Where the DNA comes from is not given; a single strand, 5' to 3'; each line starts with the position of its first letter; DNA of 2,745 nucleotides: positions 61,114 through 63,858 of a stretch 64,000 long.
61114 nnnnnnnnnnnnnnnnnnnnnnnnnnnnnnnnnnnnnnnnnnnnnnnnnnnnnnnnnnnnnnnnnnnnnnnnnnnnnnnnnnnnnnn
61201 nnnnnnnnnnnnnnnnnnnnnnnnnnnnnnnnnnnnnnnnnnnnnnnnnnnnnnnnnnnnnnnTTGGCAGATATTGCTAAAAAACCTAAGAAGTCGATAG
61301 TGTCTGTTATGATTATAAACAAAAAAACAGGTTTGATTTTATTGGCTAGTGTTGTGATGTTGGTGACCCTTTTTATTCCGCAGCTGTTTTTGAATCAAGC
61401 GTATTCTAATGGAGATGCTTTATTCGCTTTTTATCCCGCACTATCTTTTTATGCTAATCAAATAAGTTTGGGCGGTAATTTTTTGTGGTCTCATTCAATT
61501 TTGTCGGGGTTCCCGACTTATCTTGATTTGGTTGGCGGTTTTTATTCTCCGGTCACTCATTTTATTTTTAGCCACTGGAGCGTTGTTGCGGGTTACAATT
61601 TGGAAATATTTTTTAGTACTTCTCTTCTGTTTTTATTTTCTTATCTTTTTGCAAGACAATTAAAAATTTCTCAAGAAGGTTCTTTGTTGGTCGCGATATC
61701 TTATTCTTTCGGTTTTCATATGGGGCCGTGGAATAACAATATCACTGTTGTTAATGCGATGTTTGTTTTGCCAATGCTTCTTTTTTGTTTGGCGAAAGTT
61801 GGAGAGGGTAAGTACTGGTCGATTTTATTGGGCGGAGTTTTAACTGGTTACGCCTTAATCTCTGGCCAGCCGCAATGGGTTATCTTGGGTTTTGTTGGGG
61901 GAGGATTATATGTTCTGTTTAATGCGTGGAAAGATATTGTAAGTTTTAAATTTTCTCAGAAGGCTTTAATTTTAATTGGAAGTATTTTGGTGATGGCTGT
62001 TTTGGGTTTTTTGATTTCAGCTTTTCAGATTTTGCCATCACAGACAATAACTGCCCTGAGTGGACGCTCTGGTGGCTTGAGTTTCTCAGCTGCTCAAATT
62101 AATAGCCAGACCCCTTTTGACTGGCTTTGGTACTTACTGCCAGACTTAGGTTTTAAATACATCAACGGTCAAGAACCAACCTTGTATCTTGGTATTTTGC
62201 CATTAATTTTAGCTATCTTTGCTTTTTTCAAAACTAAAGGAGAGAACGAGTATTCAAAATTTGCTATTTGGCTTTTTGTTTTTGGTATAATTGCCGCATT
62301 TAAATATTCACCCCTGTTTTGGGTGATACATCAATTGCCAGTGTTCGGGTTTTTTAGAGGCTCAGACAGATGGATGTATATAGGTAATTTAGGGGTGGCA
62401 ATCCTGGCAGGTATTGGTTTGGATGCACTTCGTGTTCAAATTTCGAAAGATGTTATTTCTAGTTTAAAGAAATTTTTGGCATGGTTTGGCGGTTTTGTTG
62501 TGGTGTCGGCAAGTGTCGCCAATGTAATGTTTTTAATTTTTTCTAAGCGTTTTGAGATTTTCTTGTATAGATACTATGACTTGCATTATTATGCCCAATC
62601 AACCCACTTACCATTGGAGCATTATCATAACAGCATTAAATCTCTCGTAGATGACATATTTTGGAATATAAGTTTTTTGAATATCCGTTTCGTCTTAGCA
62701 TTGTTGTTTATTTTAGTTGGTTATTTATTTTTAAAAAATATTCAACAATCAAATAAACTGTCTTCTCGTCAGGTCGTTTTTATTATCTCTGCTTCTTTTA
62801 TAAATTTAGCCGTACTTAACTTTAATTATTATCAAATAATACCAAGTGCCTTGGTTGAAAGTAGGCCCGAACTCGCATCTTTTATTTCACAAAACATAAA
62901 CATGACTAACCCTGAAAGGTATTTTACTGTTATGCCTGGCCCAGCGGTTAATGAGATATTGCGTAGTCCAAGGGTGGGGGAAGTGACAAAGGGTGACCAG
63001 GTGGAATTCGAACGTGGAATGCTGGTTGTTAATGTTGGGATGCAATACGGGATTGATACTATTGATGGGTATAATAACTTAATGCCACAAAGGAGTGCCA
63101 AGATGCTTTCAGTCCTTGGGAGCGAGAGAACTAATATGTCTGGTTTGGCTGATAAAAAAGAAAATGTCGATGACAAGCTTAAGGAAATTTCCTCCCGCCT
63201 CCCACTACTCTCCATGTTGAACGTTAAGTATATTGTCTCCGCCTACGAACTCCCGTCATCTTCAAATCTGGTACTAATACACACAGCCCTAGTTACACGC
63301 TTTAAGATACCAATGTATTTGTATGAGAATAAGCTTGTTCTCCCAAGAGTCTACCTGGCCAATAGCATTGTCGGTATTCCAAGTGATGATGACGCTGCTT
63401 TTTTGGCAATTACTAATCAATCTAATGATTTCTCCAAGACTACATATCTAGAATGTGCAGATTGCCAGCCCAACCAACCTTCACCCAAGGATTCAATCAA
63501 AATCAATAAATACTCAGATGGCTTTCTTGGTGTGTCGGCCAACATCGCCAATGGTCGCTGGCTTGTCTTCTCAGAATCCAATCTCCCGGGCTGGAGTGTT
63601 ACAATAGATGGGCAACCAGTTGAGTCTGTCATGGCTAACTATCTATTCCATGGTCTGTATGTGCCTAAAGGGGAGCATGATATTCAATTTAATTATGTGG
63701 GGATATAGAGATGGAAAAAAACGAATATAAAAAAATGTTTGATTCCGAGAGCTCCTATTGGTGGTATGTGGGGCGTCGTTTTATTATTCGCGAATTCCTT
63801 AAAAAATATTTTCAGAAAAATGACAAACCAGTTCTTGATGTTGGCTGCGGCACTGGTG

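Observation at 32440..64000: About 28-kb glycan-assembly locus directly downstream of a 1130-aa S-layer-like protein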

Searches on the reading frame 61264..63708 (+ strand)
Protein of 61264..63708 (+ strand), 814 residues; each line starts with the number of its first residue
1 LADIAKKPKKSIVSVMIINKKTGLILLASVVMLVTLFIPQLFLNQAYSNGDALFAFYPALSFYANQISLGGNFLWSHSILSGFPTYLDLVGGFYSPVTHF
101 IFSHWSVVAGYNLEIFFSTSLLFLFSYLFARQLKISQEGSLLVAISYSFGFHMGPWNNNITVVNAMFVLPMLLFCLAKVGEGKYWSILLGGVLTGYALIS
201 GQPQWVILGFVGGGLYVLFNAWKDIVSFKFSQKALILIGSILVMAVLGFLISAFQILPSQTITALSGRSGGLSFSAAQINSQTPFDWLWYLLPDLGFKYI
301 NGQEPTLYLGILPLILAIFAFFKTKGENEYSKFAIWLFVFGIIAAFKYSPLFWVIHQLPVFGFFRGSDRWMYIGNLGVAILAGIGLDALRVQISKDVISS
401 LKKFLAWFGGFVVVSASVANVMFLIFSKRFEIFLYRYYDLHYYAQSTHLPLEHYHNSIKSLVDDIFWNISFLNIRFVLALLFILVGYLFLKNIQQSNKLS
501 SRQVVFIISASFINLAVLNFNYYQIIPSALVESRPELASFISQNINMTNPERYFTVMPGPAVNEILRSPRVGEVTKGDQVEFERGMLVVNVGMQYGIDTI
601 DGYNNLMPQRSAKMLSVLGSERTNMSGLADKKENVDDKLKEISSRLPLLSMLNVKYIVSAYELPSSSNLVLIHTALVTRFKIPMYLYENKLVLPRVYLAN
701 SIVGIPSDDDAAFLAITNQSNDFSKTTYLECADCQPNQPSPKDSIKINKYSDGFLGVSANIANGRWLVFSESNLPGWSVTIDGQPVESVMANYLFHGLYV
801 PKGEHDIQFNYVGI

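Call 6: search_protein_families(library=pfam, proteins=[window:61264-63708:+], max_evalue=0.01)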
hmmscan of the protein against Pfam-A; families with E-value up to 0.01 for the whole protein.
window:61264-63708:+ (814 aa): 1 family
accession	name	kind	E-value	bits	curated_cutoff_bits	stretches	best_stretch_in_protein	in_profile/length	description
PF09586.16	YfhO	-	1.2e-20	74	28.5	2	25-703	2-598/835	Bacterial membrane protein YfhO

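Call 14: search_protein_families(library=ncbifam, proteins=[window:61264-63708:+], max_evalue=0.01)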
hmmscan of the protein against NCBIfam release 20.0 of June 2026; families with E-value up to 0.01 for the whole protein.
window:61264-63708:+ (814 aa): 0 families

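Call 15: find_encoding_contigs(protein=window:61264-63708:+, flank=10000, max_places=6)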
Protein window:61264-63708:+ (814 aa): 1 contig read that carries it; 1 place shown.
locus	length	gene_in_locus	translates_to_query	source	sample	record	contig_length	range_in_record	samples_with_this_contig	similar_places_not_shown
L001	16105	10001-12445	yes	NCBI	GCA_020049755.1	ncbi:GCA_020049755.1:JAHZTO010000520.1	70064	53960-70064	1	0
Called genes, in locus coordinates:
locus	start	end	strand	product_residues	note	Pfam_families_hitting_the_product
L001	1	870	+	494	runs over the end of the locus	PF02310:B12-binding, PF04055:Radical_SAM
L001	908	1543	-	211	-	-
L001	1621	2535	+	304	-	PF01501:Glyco_transf_8 (weak)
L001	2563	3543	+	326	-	PF00535:Glycos_transf_2, PF10111:Glyco_tranf_2_2 (weak)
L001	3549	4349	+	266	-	PF04794:YdjC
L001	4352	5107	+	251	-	PF03141:Methyltransf_29 (weak), PF13489:Methyltransf_23, PF13847:Methyltransf_31, PF08241:Methyltransf_11, PF08242:Methyltransf_12, PF13649:Methyltransf_25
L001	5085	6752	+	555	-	-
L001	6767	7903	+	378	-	PF01075:Glyco_transf_9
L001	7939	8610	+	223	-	-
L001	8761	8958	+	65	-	-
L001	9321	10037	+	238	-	PF00535:Glycos_transf_2, PF13641:Glyco_tranf_2_3 (weak)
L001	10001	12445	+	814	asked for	PF09586:YfhO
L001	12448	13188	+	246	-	PF03291:mRNA_G-N7_MeTrfase (faint), PF13489:Methyltransf_23, PF07021:MetW, PF13847:Methyltransf_31, PF08241:Methyltransf_11, PF08242:Methyltransf_12, PF13649:Methyltransf_25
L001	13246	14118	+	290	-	PF13489:Methyltransf_23, PF08241:Methyltransf_11, PF08242:Methyltransf_12, PF13649:Methyltransf_25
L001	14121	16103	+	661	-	?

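Call 68: search_protein_families(library=pfam, proteins=[L001:14121-16103:+, L001:12448-13188:+, L001:13246-14118:+], max_evalue=0.01)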
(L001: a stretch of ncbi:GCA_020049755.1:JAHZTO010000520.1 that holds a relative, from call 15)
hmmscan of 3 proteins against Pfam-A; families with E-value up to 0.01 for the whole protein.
L001:14121-16103:+ (661 aa): 0 families

L001:12448-13188:+ (246 aa): 12 families
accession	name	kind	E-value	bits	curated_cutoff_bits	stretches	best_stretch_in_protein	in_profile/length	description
PF13489.12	Methyltransf_23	-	7e-19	68.6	27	1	26-171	9-162/164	Methyltransferase domain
PF13847.12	Methyltransf_31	-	9.9e-16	58.2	27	1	36-136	2-113/145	Methyltransferase domain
PF08241.18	Methyltransf_11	-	2.1e-15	57.5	21.2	1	42-132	1-95/95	Methyltransferase domain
PF13649.12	Methyltransf_25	-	3.1e-14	53.9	27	1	41-128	1-97/97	Methyltransferase domain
PF08242.18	Methyltransf_12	-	4.4e-14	53.4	30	1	42-130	1-98/98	Methyltransferase domain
PF07021.18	MetW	-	7.1e-10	39.3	21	1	39-139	15-114/193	Methionine biosynthesis protein MetW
PF03291.22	mRNA_G-N7_MeTrfase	-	4e-06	26.6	26.6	0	25-80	48-105/315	mRNA (guanine-N(7))-methyltransferase domain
PF01209.24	Ubie_methyltran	-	3.7e-05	23.6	20.1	1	32-166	42-184/233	ubiE/COQ5 methyltransferase family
PF02353.26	CMAS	-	0.0012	18.6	27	1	31-133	56-165/273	Mycolic acid cyclopropane synthetase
PF05724.17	TPMT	-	0.0028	17.8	26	1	4-90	4-92/218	Thiopurine S-methyltransferase (TPMT)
PF05175.20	MTS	-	0.0037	17.4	23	0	29-82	22-78/170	Methyltransferase small domain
PF08003.17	Methyltransf_9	-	0.0089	15.5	23.8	0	37-130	115-215/315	Protein of unknown function (DUF1698)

L001:13246-14118:+ (290 aa): 6 families
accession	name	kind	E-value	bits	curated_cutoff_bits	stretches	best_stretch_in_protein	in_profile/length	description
PF13489.12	Methyltransf_23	-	4.3e-25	88.8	27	1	88-230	21-163/164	Methyltransferase domain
PF08241.18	Methyltransf_11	-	2.3e-12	47.8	21.2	1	94-182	1-94/95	Methyltransferase domain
PF08242.18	Methyltransf_12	-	6.3e-09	36.9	30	1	94-181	1-98/98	Methyltransferase domain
PF13649.12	Methyltransf_25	-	1.1e-08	36.1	27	1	94-179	2-97/97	Methyltransferase domain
PF13847.12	Methyltransf_31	-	7.1e-05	23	27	1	93-187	7-113/145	Methyltransferase domain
PF07021.18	MetW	-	0.00095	19.3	21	1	85-176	9-103/193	Methionine biosynthesis protein MetW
